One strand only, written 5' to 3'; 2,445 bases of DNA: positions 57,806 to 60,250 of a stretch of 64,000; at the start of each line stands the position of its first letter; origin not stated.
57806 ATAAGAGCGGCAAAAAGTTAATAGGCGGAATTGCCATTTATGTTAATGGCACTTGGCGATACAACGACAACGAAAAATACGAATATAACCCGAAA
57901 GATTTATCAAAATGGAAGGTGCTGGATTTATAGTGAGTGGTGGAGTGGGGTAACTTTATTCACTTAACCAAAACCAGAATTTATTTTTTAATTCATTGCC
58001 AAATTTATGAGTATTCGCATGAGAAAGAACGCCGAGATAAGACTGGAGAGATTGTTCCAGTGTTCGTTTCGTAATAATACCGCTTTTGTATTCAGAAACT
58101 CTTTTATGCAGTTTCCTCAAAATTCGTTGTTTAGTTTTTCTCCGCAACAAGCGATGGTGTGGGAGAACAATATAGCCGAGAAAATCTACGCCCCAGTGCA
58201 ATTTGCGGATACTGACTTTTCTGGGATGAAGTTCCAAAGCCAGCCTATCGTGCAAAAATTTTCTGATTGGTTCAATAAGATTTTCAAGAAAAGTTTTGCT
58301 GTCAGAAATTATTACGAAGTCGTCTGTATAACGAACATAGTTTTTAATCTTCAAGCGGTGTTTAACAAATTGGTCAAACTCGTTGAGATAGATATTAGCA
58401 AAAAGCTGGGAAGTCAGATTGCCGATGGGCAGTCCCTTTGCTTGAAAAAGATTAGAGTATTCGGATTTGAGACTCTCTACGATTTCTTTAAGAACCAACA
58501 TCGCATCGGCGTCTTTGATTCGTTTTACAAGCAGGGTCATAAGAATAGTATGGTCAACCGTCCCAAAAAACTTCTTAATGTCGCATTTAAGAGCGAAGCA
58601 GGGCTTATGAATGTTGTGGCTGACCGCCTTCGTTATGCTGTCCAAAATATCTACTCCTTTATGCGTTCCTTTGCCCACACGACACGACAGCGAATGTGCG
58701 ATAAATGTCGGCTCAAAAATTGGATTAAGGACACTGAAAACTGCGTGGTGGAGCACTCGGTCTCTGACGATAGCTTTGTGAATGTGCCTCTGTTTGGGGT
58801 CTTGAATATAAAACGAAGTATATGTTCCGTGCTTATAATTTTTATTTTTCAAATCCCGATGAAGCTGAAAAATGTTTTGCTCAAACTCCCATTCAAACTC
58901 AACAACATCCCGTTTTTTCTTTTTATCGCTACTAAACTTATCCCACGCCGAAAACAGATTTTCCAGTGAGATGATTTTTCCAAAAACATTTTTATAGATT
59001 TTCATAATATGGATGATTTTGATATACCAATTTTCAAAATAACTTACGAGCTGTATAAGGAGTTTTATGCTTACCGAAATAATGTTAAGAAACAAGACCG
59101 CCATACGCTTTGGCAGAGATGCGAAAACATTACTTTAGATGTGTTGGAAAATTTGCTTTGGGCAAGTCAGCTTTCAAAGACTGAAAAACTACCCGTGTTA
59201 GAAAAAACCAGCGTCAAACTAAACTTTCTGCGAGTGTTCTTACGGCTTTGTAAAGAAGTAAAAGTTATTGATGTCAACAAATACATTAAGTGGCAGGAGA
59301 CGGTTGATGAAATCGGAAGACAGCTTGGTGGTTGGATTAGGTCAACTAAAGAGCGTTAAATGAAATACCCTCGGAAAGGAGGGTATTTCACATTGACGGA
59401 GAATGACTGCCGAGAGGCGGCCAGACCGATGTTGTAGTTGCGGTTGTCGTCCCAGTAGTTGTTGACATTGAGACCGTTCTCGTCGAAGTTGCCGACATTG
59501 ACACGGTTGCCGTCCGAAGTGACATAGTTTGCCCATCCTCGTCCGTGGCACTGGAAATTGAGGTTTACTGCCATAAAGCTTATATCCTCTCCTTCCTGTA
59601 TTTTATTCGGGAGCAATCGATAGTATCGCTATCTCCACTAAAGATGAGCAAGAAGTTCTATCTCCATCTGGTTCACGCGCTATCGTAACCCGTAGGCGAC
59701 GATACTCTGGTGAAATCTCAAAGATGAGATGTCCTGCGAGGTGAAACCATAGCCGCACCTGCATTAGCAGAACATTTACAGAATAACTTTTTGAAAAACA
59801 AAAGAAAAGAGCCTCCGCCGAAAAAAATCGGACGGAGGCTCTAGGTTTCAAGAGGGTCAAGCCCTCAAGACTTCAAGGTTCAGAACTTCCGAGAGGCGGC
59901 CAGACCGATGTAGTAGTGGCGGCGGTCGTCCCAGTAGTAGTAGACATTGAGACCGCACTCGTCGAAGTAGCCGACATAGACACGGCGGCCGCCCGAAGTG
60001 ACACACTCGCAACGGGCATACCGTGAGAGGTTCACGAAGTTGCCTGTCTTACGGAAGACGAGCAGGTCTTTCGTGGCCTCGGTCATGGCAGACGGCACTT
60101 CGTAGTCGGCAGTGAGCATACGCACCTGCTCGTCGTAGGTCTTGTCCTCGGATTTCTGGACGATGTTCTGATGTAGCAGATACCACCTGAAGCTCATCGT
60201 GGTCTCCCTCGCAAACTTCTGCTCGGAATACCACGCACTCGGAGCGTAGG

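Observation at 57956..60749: Complete DGR with avd on the opposite strand to RT, TR and target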

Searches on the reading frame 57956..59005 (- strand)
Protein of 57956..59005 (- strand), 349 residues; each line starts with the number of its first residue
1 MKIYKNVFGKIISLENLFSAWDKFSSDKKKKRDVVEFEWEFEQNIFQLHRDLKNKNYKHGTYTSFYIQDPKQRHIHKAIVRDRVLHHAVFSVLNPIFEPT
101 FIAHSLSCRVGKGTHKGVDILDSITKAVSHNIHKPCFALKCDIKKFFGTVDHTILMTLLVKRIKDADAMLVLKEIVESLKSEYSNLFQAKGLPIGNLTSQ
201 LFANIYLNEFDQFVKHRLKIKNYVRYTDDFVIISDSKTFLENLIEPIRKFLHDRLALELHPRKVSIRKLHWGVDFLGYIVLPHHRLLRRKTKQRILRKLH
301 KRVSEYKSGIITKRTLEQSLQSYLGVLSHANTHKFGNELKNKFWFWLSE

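Call 6: search_protein_families(library=pfam, proteins=[window:57956-59005:-], max_evalue=0.01)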
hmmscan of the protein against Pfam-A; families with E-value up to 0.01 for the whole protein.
window:57956-59005:- (349 aa): 1 family
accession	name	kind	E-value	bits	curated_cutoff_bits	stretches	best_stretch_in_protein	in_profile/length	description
PF00078.32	RVT_1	-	8.5e-22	78.3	29.6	1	72-280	9-205/205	Reverse transcriptase (RNA-dependent DNA polymerase)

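Call 37: find_related_loci(query=window:57956-59005:-, collection=viral_contigs, flank=4000)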
Query window:57956-59005:- (349 aa) in viral_contigs; peptide patterns used: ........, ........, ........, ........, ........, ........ (x = any residue, [..] = any of these).
68 stretches matched a pattern; 52 encode a relative of the query (tblastn E <= 1e-3); 52 distinct loci.
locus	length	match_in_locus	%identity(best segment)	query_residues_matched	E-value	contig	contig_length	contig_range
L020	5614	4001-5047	60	1-349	1e-145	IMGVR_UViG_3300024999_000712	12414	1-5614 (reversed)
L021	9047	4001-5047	60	1-349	2e-145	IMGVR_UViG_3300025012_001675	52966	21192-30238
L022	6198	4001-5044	56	1-349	1e-126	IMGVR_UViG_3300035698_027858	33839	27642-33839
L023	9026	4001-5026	52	1-341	4e-114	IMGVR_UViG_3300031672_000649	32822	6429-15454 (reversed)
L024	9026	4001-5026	51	1-346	1e-110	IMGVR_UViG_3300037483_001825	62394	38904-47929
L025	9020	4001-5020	57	1-341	6e-130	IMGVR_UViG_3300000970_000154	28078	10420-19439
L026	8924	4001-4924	45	8-332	5e-92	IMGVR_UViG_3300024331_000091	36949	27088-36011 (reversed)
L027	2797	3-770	47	69-340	2e-73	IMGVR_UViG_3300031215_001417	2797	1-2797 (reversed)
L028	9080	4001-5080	32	12-343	4e-52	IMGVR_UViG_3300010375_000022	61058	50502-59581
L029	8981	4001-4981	32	58-339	4e-48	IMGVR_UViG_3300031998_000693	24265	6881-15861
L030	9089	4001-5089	30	14-349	6e-47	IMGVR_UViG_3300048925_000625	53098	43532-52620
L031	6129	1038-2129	28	2-344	3e-38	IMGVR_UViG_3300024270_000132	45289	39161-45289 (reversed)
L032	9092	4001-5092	28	2-344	3e-38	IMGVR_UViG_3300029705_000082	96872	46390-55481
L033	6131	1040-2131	28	2-344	3e-38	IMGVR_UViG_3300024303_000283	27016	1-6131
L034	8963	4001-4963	31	11-335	7e-38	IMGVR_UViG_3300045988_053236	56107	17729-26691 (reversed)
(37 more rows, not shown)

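Call 45: find_related_loci(query=A5, collection=metagenome_contigs, flank=2500)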
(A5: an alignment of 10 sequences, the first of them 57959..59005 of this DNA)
Query A5 (349 aa) in metagenome_contigs; peptide patterns used: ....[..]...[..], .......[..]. (x = any residue, [..] = any of these).
600 stretches matched a pattern (row limit reached: there are more); 554 encode a relative of the query (tblastn E <= 1e-3); the best 80 are kept; 80 distinct loci.
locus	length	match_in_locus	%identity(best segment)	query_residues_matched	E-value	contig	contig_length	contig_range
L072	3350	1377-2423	73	1-349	0e+0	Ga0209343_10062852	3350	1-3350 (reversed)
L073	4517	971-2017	69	1-349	9e-171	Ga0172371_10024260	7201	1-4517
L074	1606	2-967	73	28-349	1e-179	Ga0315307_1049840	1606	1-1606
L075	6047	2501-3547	66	1-349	1e-158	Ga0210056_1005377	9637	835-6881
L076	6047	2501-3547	60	1-349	9e-152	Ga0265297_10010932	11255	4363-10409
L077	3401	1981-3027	63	1-349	2e-157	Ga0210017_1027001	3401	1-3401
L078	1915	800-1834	64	1-345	3e-162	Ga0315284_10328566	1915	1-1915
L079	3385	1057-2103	61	1-349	8e-154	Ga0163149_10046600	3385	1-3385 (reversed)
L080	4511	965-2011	62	1-349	3e-148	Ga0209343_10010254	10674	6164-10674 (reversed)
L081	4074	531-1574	62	1-349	2e-145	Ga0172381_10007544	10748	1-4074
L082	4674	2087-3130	59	1-348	2e-146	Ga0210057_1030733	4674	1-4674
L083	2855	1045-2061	63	1-344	3e-150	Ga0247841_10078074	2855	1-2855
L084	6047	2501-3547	61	1-349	2e-142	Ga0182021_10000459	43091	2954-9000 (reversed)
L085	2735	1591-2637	59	1-349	3e-147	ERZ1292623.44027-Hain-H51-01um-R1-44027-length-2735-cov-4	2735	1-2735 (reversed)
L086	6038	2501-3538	56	1-346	2e-137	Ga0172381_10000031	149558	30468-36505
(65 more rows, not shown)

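Call 63: search_protein_families(library=ncbifam, proteins=[window:57956-59005:-], max_evalue=0.01)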
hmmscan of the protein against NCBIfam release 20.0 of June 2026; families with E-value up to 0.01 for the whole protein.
window:57956-59005:- (349 aa): 8 families
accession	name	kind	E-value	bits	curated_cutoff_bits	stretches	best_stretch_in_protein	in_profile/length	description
TIGR04416.1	group_II_RT_mat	equivalog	1.1e-43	149.8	300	1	33-308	24-293/353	group II intron reverse transcriptase/maturase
NF041747.1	Drt3a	equivalog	5.2e-20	72.1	200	1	119-324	96-300/412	antiviral reverse transcriptase Drt3a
NF041746.1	Drt2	equivalog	3.3e-19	69.4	390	2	188-316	220-357/416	antiviral reverse transcriptase Drt2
NF038233.2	retron_St85_RT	exception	1.7e-15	57.1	235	1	134-331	87-277/289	retron St85 family RNA-directed DNA polymerase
TIGR04499.1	abortive_AbiA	subfamily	2.2e-07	30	250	1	128-246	138-267/615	AbiA family abortive infection protein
NF041749.1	Drt4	equivalog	3.2e-07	29.7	450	1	137-269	138-269/489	antiviral reverse transcriptase Drt4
NF041750.1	Drt5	equivalog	2.4e-05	23.5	550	1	127-266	118-250/484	antiviral reverse transcriptase Drt5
NF041748.1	Drt3b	equivalog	0.00075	18.3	350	1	140-252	178-301/647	antiviral reverse transcriptase Drt3b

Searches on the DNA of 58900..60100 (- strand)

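Call 27: search_rna_families(source=window, start=58900, end=60100, threshold=evalue, max_evalue=10)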
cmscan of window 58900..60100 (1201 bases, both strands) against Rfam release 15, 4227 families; matches with E-value up to 10: 10.
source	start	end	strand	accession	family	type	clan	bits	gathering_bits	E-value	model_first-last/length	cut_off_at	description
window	59798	59842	-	RF00489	ctRNA_p42d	Gene; antisense;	-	22.4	50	0.046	1-46/46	no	ctRNA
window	59805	59905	-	RF02233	sX14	Gene; sRNA;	-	18.4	80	1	1-92/92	no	Xanthomonas sRNA sX14/Xoo3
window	59794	59878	-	RF00519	suhB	Gene; sRNA;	CL00108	17.3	41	1.1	1-77/77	no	Makes More Granules Regulator RNA (mmgR)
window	59692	59741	+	RF01121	sR38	Gene; snRNA; snoRNA; CD-box;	-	16.9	50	0.33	1-59/59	no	Small nucleolar RNA sR38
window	58917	58938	+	RF02108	DLEU2_4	Gene; lncRNA;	-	15.5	40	3.5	37-58/58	no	Deleted in lymphocytic leukemia 2 conserved region 4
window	59781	59866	-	RF02716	sno_ncR3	Gene; snRNA; snoRNA; CD-box;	-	14.4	88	7.9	1-75/75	no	Small nucleolar RNA ncR3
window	59808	59842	-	RF04147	MIR6224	Gene; miRNA;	-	14.2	171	7.5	1-176/176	no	MIR6224 microRNA precursor family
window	59952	60046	-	RF02246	Six3os1_1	Gene; lncRNA;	-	13.9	50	2.8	1-87/87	no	Six3os1 conserved region 1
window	58990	59048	+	RF02574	Ricks_sRNA10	Gene; sRNA;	-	12.5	97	8.3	1-352/352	no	Rickettsia sRNA 10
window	58960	59053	+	RF02546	LSU_trypano_mito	Gene; rRNA;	CL00112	11.7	60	10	1-561/561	no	Trypanosomatid mitochondrial large subunit ribosomal RNA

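Call 64: build_rna_model(alignment_id=A6, structure=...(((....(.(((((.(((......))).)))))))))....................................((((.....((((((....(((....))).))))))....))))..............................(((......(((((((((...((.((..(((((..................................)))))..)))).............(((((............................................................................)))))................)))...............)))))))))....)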
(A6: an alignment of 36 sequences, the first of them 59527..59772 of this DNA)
Model R1 built from alignment A6 (36 sequences, 374 columns); structure: as given.
model positions 245; base pairs 51; branch points 3; effective number of sequences 4.78; information 0.59 bits per position. Calibrated on 0.2 Mb of random sequence (short: E-values are rough).
structure used (alignment columns):
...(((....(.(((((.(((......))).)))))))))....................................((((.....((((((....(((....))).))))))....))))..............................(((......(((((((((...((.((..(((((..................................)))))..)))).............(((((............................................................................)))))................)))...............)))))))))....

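Call 66: search_with_rna_model(model_id=R1, sources=[L100, L101, L102, L103, L104, L105, L106, L107, L108, L109, L110, L111, L112, L113, L114, L115, L116, L117, L118, L119, L120, L121, L122, L123, L124, L125, L126, L127, L128, L129, L130, L131, L132, L133, L134, L135, L136, L137, L138, L139, L140, L141, L142, L143, L144, L145, L146, L147, L148, L149, L150, L151, L018, L023, L024, L026, L027, L028, L029, L030, L031, L032, L034, L036, L058, L068, L006, L077, L087, L089, L092, L081, L074], max_evalue=0.01)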
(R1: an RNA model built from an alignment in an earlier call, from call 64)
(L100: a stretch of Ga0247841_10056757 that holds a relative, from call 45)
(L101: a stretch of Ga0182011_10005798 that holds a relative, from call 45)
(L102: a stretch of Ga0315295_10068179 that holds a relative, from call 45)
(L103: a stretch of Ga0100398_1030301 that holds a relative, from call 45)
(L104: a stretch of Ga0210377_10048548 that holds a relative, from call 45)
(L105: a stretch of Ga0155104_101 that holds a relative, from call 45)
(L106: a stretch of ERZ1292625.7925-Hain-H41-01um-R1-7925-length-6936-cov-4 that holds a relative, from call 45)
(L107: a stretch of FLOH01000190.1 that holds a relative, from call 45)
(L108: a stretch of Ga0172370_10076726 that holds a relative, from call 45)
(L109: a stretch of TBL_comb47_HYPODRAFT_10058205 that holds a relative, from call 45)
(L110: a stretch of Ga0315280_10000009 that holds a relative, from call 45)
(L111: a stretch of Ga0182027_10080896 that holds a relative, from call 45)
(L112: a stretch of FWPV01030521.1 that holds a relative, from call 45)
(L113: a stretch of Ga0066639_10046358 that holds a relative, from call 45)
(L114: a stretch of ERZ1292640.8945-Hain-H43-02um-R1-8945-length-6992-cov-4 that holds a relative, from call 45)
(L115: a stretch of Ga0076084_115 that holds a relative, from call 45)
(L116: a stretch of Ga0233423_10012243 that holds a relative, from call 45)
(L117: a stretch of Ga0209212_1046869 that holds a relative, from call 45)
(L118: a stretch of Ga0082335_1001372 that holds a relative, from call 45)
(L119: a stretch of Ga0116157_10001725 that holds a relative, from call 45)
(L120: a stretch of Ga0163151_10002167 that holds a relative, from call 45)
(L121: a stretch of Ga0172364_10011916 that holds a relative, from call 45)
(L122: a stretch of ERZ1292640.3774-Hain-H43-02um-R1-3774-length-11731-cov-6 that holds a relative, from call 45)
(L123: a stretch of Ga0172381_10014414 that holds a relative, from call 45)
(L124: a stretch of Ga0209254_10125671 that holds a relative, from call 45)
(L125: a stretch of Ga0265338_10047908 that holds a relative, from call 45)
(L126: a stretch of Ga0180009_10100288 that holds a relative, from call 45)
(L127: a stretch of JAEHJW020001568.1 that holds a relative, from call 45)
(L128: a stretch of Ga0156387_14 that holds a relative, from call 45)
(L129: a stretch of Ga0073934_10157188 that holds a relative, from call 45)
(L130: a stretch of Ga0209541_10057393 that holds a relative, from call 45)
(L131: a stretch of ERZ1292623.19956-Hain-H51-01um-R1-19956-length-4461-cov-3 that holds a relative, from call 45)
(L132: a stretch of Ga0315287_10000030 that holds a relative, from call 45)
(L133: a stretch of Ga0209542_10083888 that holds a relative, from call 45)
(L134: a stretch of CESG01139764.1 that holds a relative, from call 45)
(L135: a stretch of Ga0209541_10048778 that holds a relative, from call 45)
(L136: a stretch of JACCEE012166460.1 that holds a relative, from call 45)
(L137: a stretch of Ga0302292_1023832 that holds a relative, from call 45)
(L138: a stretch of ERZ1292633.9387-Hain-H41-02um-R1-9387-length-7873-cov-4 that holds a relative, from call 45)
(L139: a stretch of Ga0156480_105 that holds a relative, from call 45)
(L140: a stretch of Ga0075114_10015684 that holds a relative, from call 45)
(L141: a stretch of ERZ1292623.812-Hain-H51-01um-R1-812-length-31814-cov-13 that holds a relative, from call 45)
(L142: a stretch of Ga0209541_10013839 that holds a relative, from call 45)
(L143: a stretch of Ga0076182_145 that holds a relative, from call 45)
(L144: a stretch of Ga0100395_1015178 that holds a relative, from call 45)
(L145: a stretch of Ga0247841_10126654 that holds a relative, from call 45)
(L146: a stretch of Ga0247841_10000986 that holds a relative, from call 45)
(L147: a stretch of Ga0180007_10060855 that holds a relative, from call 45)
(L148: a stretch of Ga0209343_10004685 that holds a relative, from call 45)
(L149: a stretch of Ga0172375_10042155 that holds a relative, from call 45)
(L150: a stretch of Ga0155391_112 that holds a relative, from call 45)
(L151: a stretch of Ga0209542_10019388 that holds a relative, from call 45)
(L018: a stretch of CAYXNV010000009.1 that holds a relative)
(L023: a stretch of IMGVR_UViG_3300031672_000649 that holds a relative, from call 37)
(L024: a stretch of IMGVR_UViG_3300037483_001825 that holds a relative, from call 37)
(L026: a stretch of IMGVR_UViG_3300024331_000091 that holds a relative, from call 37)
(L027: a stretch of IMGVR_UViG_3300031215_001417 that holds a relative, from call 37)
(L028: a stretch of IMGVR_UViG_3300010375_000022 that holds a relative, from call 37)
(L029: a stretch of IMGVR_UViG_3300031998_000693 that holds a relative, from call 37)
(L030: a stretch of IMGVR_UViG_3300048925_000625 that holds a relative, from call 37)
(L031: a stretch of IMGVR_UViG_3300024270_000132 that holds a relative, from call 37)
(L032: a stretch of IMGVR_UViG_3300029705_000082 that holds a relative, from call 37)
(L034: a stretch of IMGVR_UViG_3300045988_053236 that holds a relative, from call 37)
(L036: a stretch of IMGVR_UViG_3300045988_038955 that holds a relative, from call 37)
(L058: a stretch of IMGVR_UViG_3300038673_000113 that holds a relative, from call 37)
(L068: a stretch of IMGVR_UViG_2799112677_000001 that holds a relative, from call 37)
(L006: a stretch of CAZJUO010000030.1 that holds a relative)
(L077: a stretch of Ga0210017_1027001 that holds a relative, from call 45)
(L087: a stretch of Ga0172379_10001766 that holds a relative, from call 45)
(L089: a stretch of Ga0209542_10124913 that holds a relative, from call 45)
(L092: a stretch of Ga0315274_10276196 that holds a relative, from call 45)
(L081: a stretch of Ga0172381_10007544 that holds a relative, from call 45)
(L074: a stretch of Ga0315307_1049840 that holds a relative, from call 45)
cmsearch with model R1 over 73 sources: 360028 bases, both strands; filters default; matches with E-value up to 0.01: 47.
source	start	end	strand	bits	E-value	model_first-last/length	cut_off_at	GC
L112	1497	1749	+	212.9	2e-65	1-245/245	no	0.47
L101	158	435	+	172.8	1.1e-52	1-245/245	no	0.56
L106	1751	1979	+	162.4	2.4e-49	1-245/245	no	0.56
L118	1701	1929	+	161.8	3.6e-49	1-245/245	no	0.38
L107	1742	1979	+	151.4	7.5e-46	1-245/245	no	0.42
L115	1742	1978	+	141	1.5e-42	1-245/245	no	0.35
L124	338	565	+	125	1.8e-37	1-245/245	no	0.44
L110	1789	1975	+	122.4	1.3e-36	1-245/245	no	0.39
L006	7079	7326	+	121.9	1.8e-36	1-245/245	no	0.52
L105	1710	1953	+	117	6.3e-35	1-245/245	no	0.41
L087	1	183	+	101.1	7.3e-30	68-245/245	5'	0.42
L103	291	512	-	101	7.6e-30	1-245/245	no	0.35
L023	3177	3458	+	100.5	1.1e-29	1-245/245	no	0.36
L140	1171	1386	+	96.3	2.3e-28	1-245/245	no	0.44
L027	1742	1972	+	96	3e-28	1-245/245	no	0.4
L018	1491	1707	+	95.4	4.6e-28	1-245/245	no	0.34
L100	273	485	+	89.6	3.3e-26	1-245/245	no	0.43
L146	1718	1942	+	88.5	7.3e-26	1-245/245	no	0.35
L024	3168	3391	+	86.4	3.2e-25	1-245/245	no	0.41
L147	625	803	+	85.9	4.9e-25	1-245/245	no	0.37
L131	97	318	+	85.5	6.3e-25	1-245/245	no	0.5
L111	44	267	+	85.1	8.5e-25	1-245/245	no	0.42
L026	3285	3501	+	82.9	4.4e-24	1-245/245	no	0.47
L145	217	467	+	82.9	4.5e-24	1-245/245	no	0.38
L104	7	232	+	82.7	5.1e-24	1-245/245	no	0.46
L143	1523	1735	+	82.7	5.1e-24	1-245/245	no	0.51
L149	156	368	+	74.2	2.5e-21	1-245/245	no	0.4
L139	1679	1917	+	74.1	2.7e-21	1-245/245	no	0.39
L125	1861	2035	+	71.9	1.3e-20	1-245/245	no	0.41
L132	1752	1968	+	71.8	1.5e-20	1-245/245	no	0.35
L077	1256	1457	+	71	2.7e-20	1-245/245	no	0.53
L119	1706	1961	+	69.4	8.4e-20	1-245/245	no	0.3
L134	169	385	+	68.5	1.6e-19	1-245/245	no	0.41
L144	42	254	+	62.2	1.6e-17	1-245/245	no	0.43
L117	190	415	+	56.4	1.2e-15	1-245/245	no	0.4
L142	126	317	+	56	1.5e-15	1-245/245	no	0.42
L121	1700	1958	+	55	3.1e-15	1-245/245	no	0.39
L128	1696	1909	+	53.9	7e-15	1-245/245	no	0.44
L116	120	336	+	52.5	1.9e-14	1-245/245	no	0.34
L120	1740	1964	+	46.7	1.4e-12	1-245/245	no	0.35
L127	1795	1969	+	34.5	1.1e-08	1-245/245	no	0.59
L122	1775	1960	+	32.4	5e-08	1-245/245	no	0.35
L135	1803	1968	+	30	2.7e-07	1-245/245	no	0.45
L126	62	264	+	29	5.9e-07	1-245/245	no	0.42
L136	178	308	+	27.6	1.6e-06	1-245/245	no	0.33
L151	1212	1422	+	25.1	1e-05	1-245/245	no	0.42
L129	1536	1608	-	24.4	1.7e-05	149-245/245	5'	0.4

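Call 75: search_with_rna_model(model_id=R1, source=L152, start=2600, end=3200, filters=off, max_evalue=10, show_alignments=2)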
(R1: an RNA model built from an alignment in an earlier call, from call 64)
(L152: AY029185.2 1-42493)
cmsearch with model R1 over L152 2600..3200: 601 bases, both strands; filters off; matches with E-value up to 10: 2.
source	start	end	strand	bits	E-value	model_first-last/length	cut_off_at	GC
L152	2814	2839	-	1.5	0.54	135-158/245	no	0.62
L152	2857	2879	-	-0.8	3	70-91/245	no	0.7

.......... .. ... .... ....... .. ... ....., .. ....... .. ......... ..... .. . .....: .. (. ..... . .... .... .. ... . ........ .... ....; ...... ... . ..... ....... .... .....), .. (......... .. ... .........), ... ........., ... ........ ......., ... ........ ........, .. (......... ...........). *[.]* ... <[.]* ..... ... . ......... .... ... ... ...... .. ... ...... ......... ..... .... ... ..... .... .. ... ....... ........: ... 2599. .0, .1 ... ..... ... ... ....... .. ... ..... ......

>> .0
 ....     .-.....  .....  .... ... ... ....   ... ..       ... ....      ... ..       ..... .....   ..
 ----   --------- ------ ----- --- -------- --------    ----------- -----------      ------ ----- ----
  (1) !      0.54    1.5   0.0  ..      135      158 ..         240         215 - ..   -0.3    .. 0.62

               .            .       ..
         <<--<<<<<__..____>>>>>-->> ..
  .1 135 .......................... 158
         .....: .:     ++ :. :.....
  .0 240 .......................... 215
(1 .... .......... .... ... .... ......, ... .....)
